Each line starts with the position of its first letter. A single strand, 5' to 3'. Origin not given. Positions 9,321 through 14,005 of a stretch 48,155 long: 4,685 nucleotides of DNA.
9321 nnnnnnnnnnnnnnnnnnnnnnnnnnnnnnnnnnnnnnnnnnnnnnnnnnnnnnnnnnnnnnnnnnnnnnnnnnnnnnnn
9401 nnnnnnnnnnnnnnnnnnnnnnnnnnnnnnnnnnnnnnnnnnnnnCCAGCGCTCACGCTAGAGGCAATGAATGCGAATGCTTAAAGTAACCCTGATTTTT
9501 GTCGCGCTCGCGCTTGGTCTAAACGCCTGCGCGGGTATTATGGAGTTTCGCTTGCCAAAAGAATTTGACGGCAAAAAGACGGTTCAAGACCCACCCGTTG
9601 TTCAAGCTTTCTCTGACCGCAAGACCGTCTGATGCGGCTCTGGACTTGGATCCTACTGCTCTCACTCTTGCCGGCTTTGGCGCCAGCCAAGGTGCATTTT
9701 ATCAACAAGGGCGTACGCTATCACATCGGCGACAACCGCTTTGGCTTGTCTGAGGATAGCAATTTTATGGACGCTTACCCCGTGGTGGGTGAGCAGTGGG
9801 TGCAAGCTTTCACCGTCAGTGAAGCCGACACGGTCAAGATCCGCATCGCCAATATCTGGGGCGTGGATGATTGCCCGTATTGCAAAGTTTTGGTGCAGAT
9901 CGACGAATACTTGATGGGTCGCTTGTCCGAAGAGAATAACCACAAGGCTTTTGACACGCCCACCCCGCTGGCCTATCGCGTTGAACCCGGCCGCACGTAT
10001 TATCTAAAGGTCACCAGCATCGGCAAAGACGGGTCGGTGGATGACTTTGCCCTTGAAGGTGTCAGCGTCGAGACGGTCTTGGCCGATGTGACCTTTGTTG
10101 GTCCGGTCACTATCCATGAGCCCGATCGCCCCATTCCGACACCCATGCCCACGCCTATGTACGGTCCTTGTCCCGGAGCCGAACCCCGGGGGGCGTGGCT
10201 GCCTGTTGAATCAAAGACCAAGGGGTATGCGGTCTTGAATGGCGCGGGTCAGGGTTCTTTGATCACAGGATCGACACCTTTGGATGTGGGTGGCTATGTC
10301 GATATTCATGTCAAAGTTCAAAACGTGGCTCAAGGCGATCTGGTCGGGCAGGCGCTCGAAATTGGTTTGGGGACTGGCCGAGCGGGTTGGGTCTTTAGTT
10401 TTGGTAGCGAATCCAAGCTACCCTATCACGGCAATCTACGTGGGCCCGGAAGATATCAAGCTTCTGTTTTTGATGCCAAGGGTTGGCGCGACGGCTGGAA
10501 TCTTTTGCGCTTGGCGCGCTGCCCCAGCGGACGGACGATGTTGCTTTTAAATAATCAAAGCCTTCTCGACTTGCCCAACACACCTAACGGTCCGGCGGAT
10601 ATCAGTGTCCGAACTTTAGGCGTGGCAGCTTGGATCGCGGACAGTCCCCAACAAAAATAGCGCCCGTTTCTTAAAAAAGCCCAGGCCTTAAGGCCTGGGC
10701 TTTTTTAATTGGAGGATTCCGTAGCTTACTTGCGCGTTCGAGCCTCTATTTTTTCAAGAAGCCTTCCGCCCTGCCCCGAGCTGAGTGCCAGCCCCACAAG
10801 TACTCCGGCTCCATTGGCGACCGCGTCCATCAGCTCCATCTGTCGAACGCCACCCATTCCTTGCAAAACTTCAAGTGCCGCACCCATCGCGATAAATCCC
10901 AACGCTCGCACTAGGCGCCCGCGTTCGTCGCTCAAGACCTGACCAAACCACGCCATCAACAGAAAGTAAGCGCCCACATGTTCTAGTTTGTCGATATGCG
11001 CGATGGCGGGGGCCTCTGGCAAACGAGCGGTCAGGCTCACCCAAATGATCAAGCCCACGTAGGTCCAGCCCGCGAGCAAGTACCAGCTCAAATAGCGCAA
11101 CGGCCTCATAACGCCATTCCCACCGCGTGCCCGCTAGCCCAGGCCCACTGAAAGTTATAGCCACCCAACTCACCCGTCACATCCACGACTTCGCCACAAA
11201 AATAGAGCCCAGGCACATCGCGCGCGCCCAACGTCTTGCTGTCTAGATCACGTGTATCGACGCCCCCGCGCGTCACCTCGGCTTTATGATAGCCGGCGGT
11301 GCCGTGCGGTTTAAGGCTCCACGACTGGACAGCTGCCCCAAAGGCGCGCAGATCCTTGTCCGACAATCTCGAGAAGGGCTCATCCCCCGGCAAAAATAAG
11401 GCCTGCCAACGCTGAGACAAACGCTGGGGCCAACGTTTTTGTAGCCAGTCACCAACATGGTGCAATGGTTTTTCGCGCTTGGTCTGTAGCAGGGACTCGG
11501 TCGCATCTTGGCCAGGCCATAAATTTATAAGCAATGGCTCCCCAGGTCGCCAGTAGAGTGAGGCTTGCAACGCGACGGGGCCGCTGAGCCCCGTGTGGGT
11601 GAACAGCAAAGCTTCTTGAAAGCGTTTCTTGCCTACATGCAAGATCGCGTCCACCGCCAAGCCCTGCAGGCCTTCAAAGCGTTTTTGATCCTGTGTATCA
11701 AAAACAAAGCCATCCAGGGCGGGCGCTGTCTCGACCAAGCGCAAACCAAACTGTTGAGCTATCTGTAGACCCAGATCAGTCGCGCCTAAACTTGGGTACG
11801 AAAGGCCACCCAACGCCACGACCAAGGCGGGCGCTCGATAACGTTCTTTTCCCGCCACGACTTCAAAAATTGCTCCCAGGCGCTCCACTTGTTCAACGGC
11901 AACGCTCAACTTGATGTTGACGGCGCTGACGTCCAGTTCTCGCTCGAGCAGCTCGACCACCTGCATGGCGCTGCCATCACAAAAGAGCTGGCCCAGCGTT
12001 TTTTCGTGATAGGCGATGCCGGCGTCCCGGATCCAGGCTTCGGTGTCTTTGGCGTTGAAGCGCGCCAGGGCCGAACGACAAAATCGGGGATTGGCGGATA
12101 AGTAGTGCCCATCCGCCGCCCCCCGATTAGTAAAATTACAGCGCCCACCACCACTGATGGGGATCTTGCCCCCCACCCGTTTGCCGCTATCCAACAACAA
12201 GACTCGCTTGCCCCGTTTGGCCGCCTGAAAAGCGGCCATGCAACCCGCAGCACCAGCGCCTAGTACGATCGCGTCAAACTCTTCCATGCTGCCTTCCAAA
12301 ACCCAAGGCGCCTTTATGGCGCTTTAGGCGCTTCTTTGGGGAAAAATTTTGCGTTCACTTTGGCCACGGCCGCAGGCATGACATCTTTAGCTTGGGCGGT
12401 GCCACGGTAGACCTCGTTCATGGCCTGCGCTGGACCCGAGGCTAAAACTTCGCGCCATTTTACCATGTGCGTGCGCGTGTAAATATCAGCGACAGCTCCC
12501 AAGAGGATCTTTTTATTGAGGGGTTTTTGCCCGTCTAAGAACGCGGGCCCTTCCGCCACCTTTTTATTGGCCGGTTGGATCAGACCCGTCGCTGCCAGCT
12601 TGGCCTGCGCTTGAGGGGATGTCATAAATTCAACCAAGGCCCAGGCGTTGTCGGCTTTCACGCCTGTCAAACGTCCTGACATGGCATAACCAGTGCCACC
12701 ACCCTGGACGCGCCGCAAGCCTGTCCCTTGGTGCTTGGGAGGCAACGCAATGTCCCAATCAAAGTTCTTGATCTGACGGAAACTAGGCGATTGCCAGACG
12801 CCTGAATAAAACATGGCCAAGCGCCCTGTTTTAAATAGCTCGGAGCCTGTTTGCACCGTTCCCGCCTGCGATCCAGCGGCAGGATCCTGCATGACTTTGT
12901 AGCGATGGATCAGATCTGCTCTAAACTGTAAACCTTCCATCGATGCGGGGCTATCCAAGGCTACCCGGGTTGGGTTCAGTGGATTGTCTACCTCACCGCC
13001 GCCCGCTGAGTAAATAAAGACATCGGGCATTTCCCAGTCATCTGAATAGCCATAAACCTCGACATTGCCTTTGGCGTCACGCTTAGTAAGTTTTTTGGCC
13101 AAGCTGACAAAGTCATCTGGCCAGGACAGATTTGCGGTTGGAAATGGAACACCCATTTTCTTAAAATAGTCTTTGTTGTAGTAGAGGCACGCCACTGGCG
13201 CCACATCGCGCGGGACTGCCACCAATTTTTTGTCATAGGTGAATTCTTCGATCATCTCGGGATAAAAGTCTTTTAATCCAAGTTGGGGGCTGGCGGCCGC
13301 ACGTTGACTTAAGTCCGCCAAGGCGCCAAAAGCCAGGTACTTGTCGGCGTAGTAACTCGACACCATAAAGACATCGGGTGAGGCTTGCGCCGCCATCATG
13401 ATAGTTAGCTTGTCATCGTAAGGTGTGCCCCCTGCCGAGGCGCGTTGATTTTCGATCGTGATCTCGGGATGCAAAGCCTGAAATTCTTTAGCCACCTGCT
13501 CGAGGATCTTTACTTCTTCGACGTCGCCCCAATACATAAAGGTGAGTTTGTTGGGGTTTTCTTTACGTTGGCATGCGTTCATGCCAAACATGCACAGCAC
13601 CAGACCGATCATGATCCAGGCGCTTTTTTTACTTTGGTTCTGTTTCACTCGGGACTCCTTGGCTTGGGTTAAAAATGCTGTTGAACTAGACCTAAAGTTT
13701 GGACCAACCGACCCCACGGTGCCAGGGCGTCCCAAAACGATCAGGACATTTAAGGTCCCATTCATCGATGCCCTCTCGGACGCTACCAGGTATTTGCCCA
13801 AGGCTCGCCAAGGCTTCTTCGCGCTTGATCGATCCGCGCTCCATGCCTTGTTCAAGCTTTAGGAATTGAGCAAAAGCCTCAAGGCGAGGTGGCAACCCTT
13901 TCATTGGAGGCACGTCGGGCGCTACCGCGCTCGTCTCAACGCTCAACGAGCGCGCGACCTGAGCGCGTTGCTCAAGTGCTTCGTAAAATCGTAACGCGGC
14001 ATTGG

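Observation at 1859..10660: Translationally coupled six-gene envelope operon that matches no described system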

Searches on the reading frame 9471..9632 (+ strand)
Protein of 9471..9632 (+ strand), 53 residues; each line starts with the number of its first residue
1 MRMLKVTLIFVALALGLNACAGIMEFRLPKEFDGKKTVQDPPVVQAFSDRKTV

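Call 5: search_protein_families(library=pfam, proteins=[window:9471-9632:+], max_evalue=1)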
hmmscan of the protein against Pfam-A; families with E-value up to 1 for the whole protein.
window:9471-9632:+ (53 aa): 0 families

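Call 6: search_protein_families(library=ncbifam, proteins=[window:9471-9632:+], max_evalue=1)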
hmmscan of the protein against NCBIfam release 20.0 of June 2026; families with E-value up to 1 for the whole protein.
window:9471-9632:+ (53 aa): 1 family
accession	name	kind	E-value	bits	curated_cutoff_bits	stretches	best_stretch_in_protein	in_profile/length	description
NF042415.1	STY0301_fam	subfamily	0.17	11.7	22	1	1-42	1-42/137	STY0301 family protein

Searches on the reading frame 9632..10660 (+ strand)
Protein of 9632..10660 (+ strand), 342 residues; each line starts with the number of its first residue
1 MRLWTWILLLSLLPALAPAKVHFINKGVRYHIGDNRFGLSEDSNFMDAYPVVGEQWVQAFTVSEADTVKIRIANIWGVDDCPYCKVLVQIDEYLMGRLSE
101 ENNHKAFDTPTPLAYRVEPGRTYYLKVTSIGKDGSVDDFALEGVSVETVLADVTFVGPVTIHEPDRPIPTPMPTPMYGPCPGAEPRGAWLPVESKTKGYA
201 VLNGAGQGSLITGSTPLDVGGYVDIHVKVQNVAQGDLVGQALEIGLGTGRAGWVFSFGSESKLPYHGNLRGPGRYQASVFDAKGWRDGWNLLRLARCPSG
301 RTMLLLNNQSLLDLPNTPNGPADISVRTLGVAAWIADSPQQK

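Call 5: search_protein_families(library=pfam, proteins=[window:9632-10660:+], max_evalue=1)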
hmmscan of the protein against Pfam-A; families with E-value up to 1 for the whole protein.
window:9632-10660:+ (342 aa): 0 families

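Call 6: search_protein_families(library=ncbifam, proteins=[window:9632-10660:+], max_evalue=1)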
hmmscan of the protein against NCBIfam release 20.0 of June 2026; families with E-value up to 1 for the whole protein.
window:9632-10660:+ (342 aa): 1 family
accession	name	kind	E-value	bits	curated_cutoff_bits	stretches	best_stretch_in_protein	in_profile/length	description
TIGR03388.1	ascorbase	equivalog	0.0093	14.7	614.8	1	104-162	194-251/542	L-ascorbate oxidase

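Call 45: search_solved_structures(query=A5, max_evalue=10)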
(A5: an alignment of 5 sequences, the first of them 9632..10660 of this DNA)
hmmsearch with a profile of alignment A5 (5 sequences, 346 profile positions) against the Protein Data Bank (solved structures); distinct sequences matched with E-value up to 10: 4.
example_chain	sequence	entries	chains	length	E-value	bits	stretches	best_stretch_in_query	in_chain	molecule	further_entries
9tjy_A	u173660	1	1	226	0.15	14.5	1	93-146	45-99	Isoform B of Ras-related C3 botulinum toxin substrate 1,E3 ubiquitin-protein ligase SH3RF1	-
1ryf_A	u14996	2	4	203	0.18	14.3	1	93-146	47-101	ras-related C3 botulinum toxin substrate 1 isoform Rac1b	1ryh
2b42_A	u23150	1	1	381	0.22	14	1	168-268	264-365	xylanase inhibitor-I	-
1t6e_X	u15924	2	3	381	0.44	13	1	169-268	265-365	xylanase inhibitor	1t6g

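Call 89: search_protein_families(library=pfam, alignment_id=A5, max_evalue=1)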
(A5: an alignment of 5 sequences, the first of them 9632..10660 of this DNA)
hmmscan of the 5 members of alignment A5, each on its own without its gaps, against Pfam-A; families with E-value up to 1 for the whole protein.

A. member 1, window:9632-10660:+ (342 aa): 0 families

B. families by the number of members that match (of 5 scanned): 0 families

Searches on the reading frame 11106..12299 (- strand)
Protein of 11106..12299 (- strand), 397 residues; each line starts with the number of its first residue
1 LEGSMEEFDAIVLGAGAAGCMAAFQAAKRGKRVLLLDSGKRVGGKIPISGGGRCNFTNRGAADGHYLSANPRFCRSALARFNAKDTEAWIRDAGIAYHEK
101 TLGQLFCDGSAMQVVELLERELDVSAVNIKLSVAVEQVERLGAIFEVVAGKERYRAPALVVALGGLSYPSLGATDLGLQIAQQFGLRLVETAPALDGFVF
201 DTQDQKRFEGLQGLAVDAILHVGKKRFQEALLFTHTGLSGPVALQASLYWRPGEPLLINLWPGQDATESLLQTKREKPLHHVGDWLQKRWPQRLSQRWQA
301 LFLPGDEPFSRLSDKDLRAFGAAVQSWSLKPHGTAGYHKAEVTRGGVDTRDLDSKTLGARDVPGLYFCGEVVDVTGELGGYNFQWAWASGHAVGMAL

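Call 8: search_protein_families(library=pfam, proteins=[window:11106-12299:-], max_evalue=0.001)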
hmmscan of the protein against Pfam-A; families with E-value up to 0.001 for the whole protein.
window:11106-12299:- (397 aa): 9 families
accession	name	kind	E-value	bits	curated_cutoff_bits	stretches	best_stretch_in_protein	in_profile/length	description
PF03486.20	HI0933_like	-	2.6e-80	269.8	50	1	9-395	2-243/244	HI0933-like protein Rossmann domain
PF22780.1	HI0933_like_1st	-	6.3e-28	98.1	27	1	193-342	2-165/165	HI0933-like protein barrel and H2TH domain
PF00890.30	FAD_binding_2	-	5.4e-10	39.5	20.4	1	9-61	1-53/414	FAD binding domain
PF12831.13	FAD_oxidored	-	2.4e-09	37.4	27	1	9-158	1-139/416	FAD dependent oxidoreductase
PF13738.12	Pyr_redox_3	-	3.6e-08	33.4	30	1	111-171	80-140/305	Pyridine nucleotide-disulphide oxidoreductase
PF13450.12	NAD_binding_8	-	7.9e-08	32.9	21.9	1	12-46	1-35/68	NAD(P)-binding Rossmann-like domain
PF01134.28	GIDA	-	2.5e-07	30.6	22.1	1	9-64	1-50/391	Glucose inhibited division protein A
PF01266.30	DAO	-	3.2e-07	30.6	27.9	1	9-130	1-109/353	FAD dependent oxidoreductase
PF07992.20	Pyr_redox_2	-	1.2e-05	25.3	26.1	1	9-48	2-42/291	Pyridine nucleotide-disulphide oxidoreductase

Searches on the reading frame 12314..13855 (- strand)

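Call 8: search_protein_families(library=pfam, proteins=[window:12314-13855:-], max_evalue=0.001)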
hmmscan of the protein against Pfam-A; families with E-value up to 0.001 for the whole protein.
window:12314-13855:- (513 aa): 2 families
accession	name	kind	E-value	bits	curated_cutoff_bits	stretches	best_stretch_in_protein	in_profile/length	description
PF01547.30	SBP_bac_1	-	2.8e-29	103.5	26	1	113-418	5-307/307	Bacterial extracellular solute-binding protein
PF13416.11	SBP_bac_8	-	5.3e-27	95.7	27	1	120-439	1-271/279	Bacterial extracellular solute-binding protein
